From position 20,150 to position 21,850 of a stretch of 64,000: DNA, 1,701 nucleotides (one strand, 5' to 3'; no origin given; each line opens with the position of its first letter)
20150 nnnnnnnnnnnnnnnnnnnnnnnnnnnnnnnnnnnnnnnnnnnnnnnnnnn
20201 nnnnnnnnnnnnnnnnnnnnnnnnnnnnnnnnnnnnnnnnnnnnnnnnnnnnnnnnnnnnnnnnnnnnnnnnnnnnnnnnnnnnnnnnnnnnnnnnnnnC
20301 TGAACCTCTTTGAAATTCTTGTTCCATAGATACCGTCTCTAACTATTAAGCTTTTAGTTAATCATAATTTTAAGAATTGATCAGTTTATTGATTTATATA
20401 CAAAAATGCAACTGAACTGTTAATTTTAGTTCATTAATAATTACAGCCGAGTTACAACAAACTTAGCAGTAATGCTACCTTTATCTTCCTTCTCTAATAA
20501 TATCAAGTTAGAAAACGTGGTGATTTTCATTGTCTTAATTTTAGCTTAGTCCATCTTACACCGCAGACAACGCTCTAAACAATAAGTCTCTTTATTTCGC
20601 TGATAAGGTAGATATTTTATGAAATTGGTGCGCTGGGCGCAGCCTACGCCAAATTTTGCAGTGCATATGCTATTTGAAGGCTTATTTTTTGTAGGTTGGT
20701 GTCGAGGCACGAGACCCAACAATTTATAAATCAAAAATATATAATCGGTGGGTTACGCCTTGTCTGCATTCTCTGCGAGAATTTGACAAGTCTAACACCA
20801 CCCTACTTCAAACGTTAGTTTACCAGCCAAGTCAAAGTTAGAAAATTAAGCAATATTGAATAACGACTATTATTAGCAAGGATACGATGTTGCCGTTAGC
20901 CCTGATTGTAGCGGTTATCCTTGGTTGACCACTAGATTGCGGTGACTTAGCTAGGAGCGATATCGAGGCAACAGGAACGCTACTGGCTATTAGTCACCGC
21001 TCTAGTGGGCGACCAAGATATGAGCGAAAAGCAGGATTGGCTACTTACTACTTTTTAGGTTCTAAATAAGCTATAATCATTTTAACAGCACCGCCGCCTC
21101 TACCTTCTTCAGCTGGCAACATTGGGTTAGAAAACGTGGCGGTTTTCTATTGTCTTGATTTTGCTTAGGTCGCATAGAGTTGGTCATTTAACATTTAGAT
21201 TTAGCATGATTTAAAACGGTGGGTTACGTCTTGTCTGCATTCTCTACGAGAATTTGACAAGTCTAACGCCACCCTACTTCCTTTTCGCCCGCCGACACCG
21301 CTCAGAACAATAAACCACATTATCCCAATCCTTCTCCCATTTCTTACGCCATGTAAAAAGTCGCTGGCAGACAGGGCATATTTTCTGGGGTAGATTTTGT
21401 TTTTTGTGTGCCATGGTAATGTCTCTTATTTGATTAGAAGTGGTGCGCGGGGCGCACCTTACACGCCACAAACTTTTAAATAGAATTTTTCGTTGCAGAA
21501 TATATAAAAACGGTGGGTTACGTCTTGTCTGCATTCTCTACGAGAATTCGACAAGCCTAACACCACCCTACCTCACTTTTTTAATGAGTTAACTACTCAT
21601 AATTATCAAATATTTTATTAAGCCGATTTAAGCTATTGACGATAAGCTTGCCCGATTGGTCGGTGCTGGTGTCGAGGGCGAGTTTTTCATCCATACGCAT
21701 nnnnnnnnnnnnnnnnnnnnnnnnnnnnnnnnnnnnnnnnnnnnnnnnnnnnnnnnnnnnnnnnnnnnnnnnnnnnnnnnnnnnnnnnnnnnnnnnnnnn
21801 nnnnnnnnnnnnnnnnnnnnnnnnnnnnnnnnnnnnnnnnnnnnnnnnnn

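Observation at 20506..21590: Array of 64-bp imperfect palindromic repeats (R1-R3) and 43-bp direct repeats (S1-S2) interleaved with duplicated DUF2256 micro-genes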

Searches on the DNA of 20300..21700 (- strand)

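Call 8: search_rna_families(source=window, start=20300, end=21700, threshold=evalue, max_evalue=5, show_alignments=3)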
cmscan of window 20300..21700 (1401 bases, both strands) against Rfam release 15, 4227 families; matches with E-value up to 5: 5.
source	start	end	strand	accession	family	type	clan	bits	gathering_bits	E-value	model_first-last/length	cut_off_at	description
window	20894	21042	+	RF01705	Flavo-1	Gene; sRNA;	-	47.7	42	7.7e-09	1-76/76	no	Flavo-1 RNA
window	20705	20761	+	RF03805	bpcv-mir-B1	Gene; miRNA;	-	22.2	90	0.064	1-72/72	no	bpcv-mir-B1 microRNA precursor family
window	20920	21017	+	RF04214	MIR7526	Gene; miRNA;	-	17.5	110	2.7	1-113/113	no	MIR7526 microRNA precursor family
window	20409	20462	-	RF01642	ceN54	Gene; snRNA; snoRNA; CD-box;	-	15.4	60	4.3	1-68/68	no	Caenorhabditis snoRNA ceN54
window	21635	21671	+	RF01119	sR32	Gene; snRNA; snoRNA; CD-box;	-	11.5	40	4.4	1-57/57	no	Small nucleolar RNA sR32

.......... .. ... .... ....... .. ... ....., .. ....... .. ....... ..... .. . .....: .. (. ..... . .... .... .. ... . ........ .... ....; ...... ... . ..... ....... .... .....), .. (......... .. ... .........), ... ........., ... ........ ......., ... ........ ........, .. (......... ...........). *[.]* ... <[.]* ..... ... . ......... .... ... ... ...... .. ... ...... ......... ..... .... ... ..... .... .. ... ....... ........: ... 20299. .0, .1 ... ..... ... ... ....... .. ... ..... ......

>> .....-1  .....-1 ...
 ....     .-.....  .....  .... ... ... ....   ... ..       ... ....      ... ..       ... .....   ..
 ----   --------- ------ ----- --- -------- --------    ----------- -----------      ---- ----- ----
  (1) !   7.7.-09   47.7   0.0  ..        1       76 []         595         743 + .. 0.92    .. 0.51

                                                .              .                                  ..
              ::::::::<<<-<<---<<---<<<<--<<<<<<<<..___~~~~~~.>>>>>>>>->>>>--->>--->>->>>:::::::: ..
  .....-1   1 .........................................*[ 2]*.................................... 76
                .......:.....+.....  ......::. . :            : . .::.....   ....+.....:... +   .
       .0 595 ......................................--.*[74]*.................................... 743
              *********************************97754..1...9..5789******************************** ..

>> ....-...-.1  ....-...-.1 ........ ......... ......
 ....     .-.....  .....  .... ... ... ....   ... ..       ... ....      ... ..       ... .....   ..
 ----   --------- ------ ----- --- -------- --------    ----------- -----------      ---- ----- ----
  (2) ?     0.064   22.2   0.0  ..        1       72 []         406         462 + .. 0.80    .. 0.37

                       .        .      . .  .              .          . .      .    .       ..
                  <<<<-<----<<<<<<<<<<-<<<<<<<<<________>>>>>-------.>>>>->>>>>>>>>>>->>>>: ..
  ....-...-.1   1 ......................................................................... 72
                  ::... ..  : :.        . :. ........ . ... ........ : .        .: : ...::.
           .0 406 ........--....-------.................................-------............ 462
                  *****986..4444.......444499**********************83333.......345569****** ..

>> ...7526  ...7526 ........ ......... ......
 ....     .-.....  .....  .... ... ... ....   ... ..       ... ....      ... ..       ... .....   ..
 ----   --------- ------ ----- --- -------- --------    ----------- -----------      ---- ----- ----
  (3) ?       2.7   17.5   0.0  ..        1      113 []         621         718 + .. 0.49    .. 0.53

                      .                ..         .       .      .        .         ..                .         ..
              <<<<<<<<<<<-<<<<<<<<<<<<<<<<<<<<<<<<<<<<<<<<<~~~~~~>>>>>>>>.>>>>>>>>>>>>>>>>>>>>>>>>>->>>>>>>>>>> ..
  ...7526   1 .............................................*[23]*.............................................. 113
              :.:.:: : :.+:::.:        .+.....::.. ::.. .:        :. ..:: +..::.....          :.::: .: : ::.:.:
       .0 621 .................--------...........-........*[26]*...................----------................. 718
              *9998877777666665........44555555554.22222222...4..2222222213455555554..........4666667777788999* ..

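Call 69: search_dna_similar(query=window:21206-21290:-, collection=plasmids, mode=distant, max_evalue=0.001, max_rows=25)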
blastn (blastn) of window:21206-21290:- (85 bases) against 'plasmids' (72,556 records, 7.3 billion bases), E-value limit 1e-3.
No match.
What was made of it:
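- R is absent from 72,556 plasmids (call 69).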

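Call 70: search_dna_similar(query=window:20886-21055:+, collection=plasmids, mode=distant, max_evalue=0.001, max_rows=25)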
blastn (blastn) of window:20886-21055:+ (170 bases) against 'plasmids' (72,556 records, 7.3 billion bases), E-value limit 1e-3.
No match.
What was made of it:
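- Tried and rejected: No R and no F (calls 69, 70).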

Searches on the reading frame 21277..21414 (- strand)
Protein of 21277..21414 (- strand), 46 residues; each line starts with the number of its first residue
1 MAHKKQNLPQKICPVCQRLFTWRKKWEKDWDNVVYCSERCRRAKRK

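Call 17: search_protein_families(library=pfam, proteins=[window:21277-21414:-], max_evalue=0.01)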
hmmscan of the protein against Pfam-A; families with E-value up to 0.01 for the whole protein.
window:21277-21414:- (46 aa): 3 families
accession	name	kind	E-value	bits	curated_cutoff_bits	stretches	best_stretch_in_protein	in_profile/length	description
PF10013.15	DUF2256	-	7.2e-23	80.9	25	1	4-43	1-40/40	Uncharacterized protein conserved in bacteria (DUF2256)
PF03884.20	YacG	-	0.007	16.5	25.5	0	13-41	3-27/52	DNA gyrase inhibitor YacG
PF12855.13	Ecl1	-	0.0088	17.6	28.3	1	28-43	13-31/170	TORC1 inhibitor Ecl family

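Call 21: find_encoding_contigs(protein=window:21277-21414:-, flank=10000, max_places=10)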
Protein window:21277-21414:- (46 aa): 2 contigs read that carry it; 2 places shown.
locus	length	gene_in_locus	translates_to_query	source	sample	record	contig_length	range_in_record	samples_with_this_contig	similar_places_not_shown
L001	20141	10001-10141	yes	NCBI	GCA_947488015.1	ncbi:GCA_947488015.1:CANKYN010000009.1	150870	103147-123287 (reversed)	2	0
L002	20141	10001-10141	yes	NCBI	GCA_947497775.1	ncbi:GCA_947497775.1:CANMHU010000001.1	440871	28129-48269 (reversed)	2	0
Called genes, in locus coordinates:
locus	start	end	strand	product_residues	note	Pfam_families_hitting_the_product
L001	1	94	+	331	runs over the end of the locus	PF25174:Beta-prop_THOC3 (faint), PF26550:Tricorn_2nd, PF00930:DPPIV_N (faint), PF26549:Tricorn_N, PF07676:PD40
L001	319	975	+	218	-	-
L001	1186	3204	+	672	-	-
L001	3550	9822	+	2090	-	PF12458:DUF3686, PF13401:AAA_22 (faint), PF07728:AAA_5 (faint), PF25472:DUF7902, PF00004:AAA (weak)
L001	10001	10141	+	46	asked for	PF10013:DUF2256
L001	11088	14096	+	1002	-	PF02463:SMC_N (faint), PF13304:AAA_21 (faint), PF13555:AAA_29 (faint)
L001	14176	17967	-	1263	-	PF02574:S-methyl_trans, PF00809:Pterin_bind, PF02607:B12-binding_2, PF02310:B12-binding, PF02965:Met_synt_B12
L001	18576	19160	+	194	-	PF02469:Fasciclin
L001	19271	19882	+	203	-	PF02469:Fasciclin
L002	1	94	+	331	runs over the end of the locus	PF26550:Tricorn_2nd, PF00930:DPPIV_N (faint), PF25174:Beta-prop_THOC3 (weak), PF26549:Tricorn_N, PF07676:PD40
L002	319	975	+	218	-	-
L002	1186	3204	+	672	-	-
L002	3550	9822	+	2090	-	PF12458:DUF3686, PF13401:AAA_22 (faint), PF07728:AAA_5 (faint), PF25472:DUF7902, PF00004:AAA (weak)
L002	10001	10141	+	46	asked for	PF10013:DUF2256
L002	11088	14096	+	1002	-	PF02463:SMC_N (faint), PF13304:AAA_21 (faint), PF13555:AAA_29 (faint)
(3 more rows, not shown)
